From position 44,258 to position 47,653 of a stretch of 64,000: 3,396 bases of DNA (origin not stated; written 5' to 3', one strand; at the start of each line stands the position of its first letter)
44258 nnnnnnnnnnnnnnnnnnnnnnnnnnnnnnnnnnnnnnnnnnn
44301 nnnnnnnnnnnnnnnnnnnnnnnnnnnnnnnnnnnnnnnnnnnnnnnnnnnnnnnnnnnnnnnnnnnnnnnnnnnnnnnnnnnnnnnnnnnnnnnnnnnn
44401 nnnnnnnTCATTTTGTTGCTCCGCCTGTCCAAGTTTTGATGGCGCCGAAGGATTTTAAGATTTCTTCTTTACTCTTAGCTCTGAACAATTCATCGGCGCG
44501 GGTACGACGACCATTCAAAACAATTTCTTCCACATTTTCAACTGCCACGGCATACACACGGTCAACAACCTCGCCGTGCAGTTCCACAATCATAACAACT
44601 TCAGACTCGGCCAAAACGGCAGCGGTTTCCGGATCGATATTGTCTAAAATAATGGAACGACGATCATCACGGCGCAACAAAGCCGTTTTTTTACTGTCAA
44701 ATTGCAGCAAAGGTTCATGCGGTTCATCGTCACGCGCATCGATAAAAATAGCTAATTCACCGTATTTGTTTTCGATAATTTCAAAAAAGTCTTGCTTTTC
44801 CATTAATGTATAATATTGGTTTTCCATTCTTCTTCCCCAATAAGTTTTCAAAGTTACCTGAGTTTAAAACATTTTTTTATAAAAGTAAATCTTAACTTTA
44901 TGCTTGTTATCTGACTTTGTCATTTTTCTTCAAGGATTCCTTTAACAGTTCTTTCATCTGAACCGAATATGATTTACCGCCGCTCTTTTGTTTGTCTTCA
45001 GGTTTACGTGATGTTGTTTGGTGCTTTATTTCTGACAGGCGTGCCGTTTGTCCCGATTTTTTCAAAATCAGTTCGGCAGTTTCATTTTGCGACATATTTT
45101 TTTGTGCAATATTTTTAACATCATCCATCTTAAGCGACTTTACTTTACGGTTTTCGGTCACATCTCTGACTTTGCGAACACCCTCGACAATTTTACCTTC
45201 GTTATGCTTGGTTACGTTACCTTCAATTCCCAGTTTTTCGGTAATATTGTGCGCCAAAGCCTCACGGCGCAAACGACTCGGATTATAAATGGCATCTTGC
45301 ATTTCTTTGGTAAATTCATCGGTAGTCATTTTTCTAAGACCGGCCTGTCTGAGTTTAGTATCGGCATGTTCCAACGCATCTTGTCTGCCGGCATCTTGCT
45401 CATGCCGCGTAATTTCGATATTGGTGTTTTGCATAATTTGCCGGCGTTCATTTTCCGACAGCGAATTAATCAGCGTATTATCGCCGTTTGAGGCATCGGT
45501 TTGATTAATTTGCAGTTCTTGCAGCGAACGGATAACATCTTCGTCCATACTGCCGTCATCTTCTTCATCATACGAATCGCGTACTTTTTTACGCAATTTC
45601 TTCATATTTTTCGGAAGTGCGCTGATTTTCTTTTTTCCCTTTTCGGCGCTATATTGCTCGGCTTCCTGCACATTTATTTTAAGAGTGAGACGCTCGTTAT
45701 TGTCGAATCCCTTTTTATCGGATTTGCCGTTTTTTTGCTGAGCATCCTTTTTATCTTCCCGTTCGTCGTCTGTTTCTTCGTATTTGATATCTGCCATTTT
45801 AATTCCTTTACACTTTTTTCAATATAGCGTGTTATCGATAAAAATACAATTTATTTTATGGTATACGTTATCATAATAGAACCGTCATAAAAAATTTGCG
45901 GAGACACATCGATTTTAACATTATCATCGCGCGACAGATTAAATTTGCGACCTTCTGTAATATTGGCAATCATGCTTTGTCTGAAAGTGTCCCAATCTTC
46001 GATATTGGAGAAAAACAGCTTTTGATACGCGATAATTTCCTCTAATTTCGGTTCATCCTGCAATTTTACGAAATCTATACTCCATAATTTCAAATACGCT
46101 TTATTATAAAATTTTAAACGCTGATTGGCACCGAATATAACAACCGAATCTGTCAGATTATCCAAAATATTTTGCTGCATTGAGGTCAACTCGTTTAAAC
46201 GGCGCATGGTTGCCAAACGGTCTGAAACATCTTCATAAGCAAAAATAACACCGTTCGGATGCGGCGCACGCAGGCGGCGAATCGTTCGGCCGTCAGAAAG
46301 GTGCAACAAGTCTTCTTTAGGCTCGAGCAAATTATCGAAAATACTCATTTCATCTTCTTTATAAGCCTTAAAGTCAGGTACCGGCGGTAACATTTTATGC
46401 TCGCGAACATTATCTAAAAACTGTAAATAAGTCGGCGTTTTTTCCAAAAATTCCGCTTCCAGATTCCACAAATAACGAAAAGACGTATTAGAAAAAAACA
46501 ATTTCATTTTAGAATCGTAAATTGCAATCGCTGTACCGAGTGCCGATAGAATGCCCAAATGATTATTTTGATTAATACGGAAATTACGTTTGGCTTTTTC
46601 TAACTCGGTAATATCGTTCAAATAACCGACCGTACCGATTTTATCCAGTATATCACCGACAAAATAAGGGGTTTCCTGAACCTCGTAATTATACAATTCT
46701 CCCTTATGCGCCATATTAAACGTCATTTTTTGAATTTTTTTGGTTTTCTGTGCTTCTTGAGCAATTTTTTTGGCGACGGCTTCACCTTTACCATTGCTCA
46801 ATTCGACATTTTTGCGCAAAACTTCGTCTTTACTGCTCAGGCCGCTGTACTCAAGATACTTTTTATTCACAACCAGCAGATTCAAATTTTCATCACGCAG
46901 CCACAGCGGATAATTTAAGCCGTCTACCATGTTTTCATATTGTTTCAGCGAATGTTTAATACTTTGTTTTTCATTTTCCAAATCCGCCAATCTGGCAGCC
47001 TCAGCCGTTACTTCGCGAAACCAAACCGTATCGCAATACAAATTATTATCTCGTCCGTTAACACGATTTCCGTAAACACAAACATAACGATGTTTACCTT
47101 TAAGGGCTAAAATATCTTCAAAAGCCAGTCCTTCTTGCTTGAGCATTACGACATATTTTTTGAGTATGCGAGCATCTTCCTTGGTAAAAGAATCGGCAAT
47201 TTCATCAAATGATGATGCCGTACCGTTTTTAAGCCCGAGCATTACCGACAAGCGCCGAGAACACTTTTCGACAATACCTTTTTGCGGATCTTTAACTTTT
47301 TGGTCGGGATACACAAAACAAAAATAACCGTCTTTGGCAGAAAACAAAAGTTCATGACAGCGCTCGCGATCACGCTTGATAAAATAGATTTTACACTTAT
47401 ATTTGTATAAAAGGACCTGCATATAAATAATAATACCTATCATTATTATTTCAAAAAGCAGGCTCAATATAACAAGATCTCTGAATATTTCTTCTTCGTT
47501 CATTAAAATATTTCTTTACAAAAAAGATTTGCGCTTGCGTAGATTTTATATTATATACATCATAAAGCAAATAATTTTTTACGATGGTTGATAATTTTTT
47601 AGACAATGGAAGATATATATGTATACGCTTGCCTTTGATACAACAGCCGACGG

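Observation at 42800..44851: CcrM-family orphan adenine methyltransferase translationally coupled to the HPr/EIIA(Man) regulatory PTS module, which lacks a recognisable HprK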

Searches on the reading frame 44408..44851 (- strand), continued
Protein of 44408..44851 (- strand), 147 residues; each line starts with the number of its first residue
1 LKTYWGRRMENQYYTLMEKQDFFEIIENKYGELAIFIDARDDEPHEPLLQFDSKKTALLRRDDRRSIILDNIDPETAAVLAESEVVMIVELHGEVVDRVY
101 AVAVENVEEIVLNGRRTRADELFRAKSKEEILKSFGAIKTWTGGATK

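Call 73: search_protein_families(library=ncbifam, proteins=[P0269, P0273, P0260, P0263, P0326, P0257, P0265, P0261], max_evalue=0.01)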
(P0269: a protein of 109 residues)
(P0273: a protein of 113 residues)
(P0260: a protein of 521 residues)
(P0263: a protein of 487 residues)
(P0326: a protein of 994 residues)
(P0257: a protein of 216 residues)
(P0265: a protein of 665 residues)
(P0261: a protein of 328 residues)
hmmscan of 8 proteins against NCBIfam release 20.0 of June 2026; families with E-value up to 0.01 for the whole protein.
P0269 (109 aa): 0 families

P0273 (113 aa): 0 families

P0260 (521 aa): 1 family
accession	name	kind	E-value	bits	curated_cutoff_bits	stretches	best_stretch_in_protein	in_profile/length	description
NF042941.1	Retron_TIR_antiphage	equivalog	1.9e-07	30.2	600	1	2-88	334-421/464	TIR domain-containing anti-phage reverse transcriptase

P0263 (487 aa): 1 family
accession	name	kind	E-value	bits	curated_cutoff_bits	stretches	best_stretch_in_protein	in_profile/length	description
NF042941.1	Retron_TIR_antiphage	equivalog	5.9e-07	28.6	600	1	2-81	339-419/464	TIR domain-containing anti-phage reverse transcriptase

P0326 (994 aa): 28 families (the best 25 are shown)
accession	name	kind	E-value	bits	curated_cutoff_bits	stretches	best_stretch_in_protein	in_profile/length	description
TIGR02917.1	PEP_TPR_lipo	equivalog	1.1e-29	103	312.2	1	600-911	248-556/899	XrtA/PEP-CTERM system TPR-repeat protein PrsT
TIGR02521.1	type_IV_pilW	equivalog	4.8e-28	98.3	154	3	723-814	36-127/234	type IV pilus biogenesis/stability protein PilW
NF008391.2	PRK11189.1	equivalog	2.3e-26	93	250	4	810-885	89-164/297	lipoprotein NlpI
TIGR00990.1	3a0801s09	subfamily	1.3e-25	90.1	757.25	3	792-923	337-468/615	mitochondrial import receptor subunit TOM70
NF040959.1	MamA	equivalog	1.8e-24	86.3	200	4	694-807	81-194/204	magnetosome protein MamA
NF033920.0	C39_PA2778_fam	equivalog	1.8e-13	50.5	150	2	860-916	196-252/255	PA2778 family cysteine peptidase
TIGR04510.1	mod_pep_cyc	subfamily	7.9e-13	47.8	400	2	617-674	402-459/814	putative peptide modification system cyclase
NF002725.1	PRK02603.1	equivalog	1.1e-11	45.1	143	2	603-716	24-138/173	photosystem I assembly protein Ycf3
NF047507.1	TPR_BatC_Lepto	exception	1.4e-11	44.3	175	2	611-683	56-132/214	TPR repeat-containing protein BatC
NF033762.1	social_mot_Tgl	equivalog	4.7e-11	42.5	225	2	630-737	83-189/252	social motility TPR repeat lipoprotein Tgl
NF047558.1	TPR_END_plus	domain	5.3e-10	39.1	32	0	760-785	7-32/56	TPR end-of-group domain-containing protein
TIGR02552.1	LcrH_SycD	equivalog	8.2e-09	35.3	104.8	1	825-918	23-116/136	SycD/LcrH family type III secretion system chaperone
NF008753.0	PRK11788.1-1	equivalog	1.4e-08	34.2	395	1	664-790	124-252/389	lipopolysaccharide assembly protein LapB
NF008757.0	PRK11788.1-5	equivalog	1.5e-08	34.2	363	1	732-792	194-254/388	lipopolysaccharide assembly protein LapB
NF052312.1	T9SS_PorW_SprE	equivalog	3.2e-08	32.7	250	2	612-690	289-371/716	type IX secretion system periplasmic lipoprotein PorW/SprE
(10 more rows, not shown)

P0257 (216 aa): 0 families

P0265 (665 aa): 0 families

P0261 (328 aa): 0 families

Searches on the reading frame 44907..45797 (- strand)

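Call 3: search_protein_families(library=pfam, proteins=[window:44907-45797:-], max_evalue=0.1)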
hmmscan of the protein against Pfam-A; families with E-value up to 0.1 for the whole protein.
window:44907-45797:- (296 aa): 1 family
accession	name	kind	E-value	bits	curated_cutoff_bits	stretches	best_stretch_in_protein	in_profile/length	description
PF18858.6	LPD39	-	0.0041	17.2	27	1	27-101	101-175/198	Large polyvalent protein associated domain 39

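Call 4: search_protein_families(library=ncbifam, proteins=[window:44907-45797:-], max_evalue=0.1)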
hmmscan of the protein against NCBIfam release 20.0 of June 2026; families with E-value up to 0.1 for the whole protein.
window:44907-45797:- (296 aa): 0 families

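Call 47: search_protein_families(library=padloc, proteins=[window:44907-45797:-], max_evalue=0.01)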
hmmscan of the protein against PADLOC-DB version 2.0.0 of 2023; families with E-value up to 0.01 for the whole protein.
window:44907-45797:- (296 aa): 0 families

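Call 66: search_protein_families(library=phrogs, proteins=[window:44907-45797:-], max_evalue=0.01)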
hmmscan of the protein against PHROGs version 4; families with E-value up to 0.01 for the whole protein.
window:44907-45797:- (296 aa): 0 families

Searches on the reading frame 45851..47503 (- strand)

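Call 3: search_protein_families(library=pfam, proteins=[window:45851-47503:-], max_evalue=0.1)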
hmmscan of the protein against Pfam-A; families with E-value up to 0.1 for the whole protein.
window:45851-47503:- (550 aa): 4 families
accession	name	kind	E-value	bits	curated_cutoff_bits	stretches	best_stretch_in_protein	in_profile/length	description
PF12860.13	PAS_7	-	7.9e-16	58.7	27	2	321-431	3-112/115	PAS fold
PF13188.13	PAS_8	-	5.3e-07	29.8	21.8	1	188-233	2-47/65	PAS domain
PF00989.32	PAS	-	1.1e-05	25.9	22.6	1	188-280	2-96/113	PAS fold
PF08448.16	PAS_4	-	0.013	16.2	23.1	0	202-302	10-109/110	PAS fold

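Call 4: search_protein_families(library=ncbifam, proteins=[window:45851-47503:-], max_evalue=0.1)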
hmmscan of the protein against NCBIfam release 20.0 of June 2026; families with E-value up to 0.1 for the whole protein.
window:45851-47503:- (550 aa): 7 families
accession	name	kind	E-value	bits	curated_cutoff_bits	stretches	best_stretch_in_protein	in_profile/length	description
TIGR00229.1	sensory_box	domain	5.2e-10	39.5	22.9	1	184-307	2-125/126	PAS domain S-box protein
NF046044.1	PnpS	equivalog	1.2e-06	27.8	400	1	173-304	41-166/390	two-component system histidine kinase PnpS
TIGR02938.1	nifL_nitrog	equivalog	3e-05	22.7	242.45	1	193-368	10-181/494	nitrogen fixation negative regulator NifL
NF047497.1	HK_LIC_12097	equivalog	0.0078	15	500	0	180-319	4-153/367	LIC_12097 family sensor histidine kinase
NF041831.1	NO_HK_NahK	exception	0.0083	14.1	1500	1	398-493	157-256/854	hybrid sensor histidine kinase/response regulator NahK/ErcS'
NF053877.1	FosA12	exception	0.074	13.2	270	0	435-528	4-98/135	fosfomycin resistance glutathione transferase FosA12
NF003576.0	PRK05248.1-3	equivalog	0.093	12.8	180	0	161-208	27-73/120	hypothetical protein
